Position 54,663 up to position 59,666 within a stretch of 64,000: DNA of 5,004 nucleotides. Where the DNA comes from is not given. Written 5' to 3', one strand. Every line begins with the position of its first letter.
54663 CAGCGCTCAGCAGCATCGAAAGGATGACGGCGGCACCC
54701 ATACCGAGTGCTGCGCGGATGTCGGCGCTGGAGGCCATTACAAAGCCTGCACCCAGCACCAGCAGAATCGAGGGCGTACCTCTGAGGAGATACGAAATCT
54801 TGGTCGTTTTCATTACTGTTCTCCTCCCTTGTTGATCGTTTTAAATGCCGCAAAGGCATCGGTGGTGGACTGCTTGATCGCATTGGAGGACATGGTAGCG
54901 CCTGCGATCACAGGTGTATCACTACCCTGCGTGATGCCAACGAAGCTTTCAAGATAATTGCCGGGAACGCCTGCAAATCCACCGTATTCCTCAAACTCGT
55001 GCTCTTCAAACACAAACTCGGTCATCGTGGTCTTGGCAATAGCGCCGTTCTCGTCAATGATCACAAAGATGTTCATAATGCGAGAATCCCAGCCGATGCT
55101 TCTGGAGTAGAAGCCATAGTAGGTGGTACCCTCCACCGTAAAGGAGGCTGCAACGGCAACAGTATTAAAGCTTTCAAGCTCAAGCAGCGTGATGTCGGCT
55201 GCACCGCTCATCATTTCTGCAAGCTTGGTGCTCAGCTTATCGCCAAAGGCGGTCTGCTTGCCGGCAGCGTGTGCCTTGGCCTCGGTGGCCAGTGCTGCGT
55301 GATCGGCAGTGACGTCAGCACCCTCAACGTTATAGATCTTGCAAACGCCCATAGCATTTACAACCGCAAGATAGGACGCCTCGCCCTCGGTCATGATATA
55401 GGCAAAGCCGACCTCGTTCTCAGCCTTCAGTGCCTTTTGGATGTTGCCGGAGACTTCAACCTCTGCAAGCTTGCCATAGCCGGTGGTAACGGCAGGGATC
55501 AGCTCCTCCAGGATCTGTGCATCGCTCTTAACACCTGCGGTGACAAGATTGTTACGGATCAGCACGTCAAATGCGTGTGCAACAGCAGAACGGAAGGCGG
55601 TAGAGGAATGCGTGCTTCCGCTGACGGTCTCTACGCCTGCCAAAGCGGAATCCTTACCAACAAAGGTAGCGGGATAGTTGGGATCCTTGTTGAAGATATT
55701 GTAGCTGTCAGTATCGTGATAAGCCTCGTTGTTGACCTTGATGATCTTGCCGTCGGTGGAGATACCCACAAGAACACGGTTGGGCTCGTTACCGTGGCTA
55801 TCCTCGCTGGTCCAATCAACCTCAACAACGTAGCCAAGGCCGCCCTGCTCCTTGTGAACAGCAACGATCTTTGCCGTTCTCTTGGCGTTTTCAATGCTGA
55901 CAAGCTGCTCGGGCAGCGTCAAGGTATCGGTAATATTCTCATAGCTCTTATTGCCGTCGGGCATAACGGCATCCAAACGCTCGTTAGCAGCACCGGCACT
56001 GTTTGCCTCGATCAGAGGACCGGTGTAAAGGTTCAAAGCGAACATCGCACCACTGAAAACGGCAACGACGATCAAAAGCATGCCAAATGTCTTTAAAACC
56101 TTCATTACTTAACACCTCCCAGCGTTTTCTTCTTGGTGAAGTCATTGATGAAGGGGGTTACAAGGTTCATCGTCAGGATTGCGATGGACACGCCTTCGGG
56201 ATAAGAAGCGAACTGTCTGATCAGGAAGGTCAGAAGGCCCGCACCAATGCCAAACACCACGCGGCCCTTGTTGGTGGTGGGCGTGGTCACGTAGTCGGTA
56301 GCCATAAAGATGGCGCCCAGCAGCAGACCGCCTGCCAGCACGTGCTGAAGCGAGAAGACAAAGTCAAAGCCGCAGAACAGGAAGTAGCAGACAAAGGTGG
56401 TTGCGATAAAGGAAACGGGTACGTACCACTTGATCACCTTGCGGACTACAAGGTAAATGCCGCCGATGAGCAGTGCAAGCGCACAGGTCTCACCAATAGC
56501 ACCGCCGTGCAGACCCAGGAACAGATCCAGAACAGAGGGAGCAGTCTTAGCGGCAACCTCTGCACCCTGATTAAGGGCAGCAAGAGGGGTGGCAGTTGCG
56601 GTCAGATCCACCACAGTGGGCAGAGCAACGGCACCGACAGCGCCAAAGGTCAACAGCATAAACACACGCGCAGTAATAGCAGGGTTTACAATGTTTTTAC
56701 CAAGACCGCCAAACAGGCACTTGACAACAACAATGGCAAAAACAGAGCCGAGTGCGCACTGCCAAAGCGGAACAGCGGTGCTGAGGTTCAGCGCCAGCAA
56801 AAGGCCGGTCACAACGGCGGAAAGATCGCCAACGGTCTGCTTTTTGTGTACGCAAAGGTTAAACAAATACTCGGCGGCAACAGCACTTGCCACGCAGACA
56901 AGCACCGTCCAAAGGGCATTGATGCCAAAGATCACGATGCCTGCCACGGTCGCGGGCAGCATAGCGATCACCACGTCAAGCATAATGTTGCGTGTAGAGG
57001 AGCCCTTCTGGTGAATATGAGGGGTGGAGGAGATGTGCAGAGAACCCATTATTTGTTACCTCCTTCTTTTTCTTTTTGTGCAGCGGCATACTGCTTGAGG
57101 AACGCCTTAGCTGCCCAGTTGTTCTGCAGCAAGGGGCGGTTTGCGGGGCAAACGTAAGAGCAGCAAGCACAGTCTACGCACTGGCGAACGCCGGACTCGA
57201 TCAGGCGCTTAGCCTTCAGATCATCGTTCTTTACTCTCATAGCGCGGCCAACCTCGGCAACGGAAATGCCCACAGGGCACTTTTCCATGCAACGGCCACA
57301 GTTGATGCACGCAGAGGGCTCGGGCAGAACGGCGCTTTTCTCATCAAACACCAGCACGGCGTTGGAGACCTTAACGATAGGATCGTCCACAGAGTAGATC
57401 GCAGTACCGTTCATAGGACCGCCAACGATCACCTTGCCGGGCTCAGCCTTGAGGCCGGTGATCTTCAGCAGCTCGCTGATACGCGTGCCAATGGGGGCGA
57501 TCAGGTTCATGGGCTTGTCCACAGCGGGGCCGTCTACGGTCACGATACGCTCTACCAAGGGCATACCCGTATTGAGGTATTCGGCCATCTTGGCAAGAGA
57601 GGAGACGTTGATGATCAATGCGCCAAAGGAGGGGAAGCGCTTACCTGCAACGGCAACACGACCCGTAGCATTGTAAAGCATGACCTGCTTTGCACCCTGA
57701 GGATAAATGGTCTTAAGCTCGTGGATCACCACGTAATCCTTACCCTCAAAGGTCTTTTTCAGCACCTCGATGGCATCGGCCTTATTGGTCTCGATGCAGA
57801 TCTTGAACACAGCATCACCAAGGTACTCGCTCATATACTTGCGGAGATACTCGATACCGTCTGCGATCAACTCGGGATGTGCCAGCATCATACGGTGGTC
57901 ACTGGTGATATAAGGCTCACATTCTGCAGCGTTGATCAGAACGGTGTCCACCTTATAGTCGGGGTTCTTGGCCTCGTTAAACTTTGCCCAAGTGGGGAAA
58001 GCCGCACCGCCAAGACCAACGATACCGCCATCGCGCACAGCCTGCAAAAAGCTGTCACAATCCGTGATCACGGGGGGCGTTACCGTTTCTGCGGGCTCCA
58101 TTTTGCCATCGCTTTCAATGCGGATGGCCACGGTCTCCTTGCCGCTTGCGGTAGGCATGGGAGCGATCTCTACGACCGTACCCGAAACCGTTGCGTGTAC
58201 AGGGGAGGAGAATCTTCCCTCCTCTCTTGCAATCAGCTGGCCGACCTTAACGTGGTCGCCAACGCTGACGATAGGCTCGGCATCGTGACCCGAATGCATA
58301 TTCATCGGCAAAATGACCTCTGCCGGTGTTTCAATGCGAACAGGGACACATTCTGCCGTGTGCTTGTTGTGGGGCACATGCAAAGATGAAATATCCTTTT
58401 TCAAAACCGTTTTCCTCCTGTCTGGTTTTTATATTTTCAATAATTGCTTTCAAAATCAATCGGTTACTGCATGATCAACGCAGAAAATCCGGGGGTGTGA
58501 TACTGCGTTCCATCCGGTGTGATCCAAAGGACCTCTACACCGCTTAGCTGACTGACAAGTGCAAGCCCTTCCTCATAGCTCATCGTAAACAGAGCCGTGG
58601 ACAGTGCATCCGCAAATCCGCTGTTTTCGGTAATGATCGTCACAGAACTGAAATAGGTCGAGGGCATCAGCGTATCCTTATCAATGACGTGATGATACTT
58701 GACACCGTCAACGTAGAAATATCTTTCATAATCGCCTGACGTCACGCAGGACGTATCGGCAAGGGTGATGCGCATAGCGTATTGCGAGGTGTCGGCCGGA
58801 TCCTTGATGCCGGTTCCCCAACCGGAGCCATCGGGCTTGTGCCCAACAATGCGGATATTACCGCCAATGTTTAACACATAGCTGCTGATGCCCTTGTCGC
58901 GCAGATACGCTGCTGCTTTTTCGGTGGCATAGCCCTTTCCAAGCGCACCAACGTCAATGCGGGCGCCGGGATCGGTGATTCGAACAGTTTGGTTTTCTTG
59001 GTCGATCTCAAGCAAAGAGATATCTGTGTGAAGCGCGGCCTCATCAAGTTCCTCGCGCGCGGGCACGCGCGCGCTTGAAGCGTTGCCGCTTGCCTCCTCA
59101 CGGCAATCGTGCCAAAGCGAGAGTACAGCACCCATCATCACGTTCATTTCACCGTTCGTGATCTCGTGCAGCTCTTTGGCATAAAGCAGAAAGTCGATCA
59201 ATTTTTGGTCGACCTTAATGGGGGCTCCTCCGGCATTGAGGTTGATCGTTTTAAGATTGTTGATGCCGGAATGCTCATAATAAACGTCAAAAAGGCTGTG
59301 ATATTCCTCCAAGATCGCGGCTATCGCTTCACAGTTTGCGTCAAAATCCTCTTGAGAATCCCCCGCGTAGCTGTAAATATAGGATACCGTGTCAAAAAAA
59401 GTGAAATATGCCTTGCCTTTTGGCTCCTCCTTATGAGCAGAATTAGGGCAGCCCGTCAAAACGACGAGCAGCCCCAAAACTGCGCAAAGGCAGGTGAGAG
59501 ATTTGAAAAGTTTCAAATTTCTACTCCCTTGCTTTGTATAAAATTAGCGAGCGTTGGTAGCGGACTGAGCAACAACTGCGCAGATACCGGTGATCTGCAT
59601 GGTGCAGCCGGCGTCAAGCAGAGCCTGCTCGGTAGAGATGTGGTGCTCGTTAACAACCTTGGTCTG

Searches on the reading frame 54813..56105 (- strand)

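Call 70: search_protein_families(library=pfam, proteins=[window:54813-56105:-], max_evalue=0.000001)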
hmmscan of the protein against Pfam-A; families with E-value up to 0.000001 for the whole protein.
window:54813-56105:- (430 aa): 1 family
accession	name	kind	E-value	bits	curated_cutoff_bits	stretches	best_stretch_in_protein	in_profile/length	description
PF04205.19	FMN_bind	-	1.1e-11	45.6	22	0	110-179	7-76/77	FMN-binding domain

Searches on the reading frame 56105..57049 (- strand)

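Call 70: search_protein_families(library=pfam, proteins=[window:56105-57049:-], max_evalue=0.000001)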
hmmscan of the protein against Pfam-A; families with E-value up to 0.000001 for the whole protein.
window:56105-57049:- (314 aa): 1 family
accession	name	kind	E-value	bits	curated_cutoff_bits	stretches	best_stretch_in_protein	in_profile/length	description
PF03116.20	NQR2_RnfD_RnfE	-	9.3e-105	350.7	27.7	1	6-311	2-296/296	NQR2, RnfD, RnfE family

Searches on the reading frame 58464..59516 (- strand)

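Call 70: search_protein_families(library=pfam, proteins=[window:58464-59516:-], max_evalue=0.000001)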
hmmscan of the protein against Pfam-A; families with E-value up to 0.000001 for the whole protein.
window:58464-59516:- (350 aa): 1 family
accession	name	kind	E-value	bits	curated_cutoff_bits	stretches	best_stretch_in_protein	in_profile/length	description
PF02424.20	ApbE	-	1.6e-67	228.3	25.6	1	61-331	14-266/266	ApbE family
